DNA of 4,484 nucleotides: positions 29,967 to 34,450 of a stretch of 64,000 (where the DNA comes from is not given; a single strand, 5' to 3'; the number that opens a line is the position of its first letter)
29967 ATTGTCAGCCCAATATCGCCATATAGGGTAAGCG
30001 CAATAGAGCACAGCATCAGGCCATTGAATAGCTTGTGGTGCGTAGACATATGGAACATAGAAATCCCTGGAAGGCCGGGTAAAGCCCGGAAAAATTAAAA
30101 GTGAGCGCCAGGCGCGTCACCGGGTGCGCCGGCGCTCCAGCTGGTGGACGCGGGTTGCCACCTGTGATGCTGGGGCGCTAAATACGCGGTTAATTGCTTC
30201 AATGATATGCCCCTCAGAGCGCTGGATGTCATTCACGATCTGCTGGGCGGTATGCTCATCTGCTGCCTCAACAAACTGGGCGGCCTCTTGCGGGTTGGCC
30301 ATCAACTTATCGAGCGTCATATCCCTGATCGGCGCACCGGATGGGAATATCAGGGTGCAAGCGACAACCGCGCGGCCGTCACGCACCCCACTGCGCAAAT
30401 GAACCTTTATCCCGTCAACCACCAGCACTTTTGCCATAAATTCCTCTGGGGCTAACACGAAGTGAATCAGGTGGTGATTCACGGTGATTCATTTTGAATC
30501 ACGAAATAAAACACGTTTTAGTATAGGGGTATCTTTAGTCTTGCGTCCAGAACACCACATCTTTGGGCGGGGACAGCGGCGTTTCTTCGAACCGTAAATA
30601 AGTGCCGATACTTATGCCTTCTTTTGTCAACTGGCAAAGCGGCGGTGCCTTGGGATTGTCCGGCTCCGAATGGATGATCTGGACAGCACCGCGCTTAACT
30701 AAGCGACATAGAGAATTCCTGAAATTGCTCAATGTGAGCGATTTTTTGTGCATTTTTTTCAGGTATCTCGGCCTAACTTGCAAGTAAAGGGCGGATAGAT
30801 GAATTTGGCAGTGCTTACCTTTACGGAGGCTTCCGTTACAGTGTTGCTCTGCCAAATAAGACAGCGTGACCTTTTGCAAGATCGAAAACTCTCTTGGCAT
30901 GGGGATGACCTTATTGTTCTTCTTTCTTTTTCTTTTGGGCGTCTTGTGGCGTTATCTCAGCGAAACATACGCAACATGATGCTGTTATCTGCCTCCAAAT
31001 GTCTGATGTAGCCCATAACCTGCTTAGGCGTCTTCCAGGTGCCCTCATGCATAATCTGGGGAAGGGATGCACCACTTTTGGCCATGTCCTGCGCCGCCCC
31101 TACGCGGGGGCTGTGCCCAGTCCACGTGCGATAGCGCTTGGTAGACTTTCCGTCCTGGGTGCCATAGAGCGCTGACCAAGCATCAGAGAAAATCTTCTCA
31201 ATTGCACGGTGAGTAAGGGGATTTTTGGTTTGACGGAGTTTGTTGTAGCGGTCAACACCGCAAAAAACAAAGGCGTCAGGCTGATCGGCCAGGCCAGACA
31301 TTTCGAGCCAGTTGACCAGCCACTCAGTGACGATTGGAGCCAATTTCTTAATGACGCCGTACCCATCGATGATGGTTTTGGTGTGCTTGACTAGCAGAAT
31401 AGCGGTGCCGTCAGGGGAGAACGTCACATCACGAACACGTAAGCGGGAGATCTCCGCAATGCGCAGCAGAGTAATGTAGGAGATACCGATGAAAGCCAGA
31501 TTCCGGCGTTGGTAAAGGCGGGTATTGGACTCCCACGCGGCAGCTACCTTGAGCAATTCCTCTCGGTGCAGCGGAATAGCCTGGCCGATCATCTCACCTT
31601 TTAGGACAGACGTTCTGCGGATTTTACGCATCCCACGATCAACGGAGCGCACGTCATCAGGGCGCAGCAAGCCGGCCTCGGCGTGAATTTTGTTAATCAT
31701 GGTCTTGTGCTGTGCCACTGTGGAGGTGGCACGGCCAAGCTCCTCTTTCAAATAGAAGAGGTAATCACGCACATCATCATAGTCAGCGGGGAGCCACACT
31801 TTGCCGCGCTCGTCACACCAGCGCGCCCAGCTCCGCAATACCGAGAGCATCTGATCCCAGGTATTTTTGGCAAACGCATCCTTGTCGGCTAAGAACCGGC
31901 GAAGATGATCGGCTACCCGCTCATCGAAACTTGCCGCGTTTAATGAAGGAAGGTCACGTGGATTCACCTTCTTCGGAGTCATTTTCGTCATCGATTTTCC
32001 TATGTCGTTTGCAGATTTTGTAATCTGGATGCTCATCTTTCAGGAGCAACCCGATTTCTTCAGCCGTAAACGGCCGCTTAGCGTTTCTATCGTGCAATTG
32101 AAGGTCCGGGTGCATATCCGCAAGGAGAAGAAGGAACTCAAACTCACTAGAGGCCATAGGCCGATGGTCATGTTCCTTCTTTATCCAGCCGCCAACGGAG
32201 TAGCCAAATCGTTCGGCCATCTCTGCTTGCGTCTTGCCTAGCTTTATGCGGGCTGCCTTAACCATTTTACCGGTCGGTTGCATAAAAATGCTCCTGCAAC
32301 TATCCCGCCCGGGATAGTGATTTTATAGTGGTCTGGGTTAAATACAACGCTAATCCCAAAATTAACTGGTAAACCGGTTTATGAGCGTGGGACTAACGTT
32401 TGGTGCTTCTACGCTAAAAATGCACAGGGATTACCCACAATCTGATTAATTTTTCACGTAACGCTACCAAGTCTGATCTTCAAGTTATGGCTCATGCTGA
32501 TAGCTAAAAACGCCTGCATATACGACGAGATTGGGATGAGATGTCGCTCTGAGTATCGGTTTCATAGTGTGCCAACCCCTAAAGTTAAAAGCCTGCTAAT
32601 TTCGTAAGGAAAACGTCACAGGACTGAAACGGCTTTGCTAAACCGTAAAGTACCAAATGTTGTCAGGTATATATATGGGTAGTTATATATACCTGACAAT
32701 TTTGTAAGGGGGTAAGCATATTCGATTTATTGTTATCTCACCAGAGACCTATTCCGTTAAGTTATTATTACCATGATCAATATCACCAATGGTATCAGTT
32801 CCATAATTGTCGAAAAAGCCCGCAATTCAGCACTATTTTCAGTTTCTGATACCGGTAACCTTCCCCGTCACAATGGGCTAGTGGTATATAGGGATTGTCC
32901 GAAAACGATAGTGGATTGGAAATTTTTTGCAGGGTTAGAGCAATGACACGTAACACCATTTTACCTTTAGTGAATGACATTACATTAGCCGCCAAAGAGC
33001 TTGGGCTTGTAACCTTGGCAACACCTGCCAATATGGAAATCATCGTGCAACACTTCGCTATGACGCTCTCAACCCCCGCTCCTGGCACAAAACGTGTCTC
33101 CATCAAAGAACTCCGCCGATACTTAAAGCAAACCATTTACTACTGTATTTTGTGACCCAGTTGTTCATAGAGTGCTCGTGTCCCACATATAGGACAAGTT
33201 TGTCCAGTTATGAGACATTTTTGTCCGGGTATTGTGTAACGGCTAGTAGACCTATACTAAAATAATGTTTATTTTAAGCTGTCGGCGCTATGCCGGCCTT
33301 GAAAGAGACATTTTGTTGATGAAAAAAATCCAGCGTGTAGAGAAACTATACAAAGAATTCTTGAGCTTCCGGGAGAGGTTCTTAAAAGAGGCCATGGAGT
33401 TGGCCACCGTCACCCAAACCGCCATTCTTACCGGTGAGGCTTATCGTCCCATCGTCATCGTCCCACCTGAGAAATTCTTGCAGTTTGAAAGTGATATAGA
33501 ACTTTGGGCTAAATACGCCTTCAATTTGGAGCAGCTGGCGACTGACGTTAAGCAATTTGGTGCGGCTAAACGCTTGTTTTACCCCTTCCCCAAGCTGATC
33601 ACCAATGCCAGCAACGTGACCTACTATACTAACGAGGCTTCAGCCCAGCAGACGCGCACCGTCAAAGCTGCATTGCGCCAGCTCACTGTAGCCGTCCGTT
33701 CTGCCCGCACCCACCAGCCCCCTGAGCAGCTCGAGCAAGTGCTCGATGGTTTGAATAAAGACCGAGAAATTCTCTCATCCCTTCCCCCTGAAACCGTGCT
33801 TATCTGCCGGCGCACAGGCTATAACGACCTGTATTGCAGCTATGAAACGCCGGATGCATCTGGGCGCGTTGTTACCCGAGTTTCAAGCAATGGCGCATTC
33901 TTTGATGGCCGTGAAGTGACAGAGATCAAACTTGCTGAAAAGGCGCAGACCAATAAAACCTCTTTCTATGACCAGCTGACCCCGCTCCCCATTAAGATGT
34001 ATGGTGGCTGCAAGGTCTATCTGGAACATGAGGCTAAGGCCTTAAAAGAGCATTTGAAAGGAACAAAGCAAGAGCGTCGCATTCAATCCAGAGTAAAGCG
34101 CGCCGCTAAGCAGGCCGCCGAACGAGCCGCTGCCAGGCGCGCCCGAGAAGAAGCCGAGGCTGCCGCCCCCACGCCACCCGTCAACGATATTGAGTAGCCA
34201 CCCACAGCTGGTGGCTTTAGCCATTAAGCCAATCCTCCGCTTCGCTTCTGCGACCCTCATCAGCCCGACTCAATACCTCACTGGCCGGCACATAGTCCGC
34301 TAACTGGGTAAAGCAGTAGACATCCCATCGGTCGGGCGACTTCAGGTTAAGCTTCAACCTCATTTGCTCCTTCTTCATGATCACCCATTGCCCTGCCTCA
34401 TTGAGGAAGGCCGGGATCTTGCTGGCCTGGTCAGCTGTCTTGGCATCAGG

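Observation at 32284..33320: lox-like 16-8-16 site, Coi-like ORF and a C1-operator-like half-site between cre-like and c1-like genes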

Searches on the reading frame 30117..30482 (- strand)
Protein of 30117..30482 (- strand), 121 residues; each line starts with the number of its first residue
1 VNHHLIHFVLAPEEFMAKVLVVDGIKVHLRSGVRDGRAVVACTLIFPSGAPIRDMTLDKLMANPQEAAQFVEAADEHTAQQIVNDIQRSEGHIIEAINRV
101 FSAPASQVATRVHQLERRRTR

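Call 10: search_protein_families(library=pfam, proteins=[window:30117-30482:-], max_evalue=0.01)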
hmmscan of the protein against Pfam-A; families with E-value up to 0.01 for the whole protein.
window:30117-30482:- (121 aa): 0 families

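Call 11: search_protein_families(library=phrogs, proteins=[window:30117-30482:-], max_evalue=0.01)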
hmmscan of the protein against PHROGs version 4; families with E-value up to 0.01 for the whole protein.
window:30117-30482:- (121 aa): 1 family
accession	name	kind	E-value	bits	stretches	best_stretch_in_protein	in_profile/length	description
phrog_1968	-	unknown function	4.9e-10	40.3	1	15-109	6-101/110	-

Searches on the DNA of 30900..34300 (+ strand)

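Call 5: search_dna_similar(query=window:30900-34300:+, collection=phages, mode=near)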
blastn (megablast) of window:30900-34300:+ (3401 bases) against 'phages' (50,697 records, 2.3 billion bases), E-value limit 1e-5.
No match.

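Call 6: search_dna_similar(query=window:30900-34300:+, collection=plasmids, mode=near)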
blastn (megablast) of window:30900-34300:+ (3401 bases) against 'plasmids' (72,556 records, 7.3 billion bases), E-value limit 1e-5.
No match.
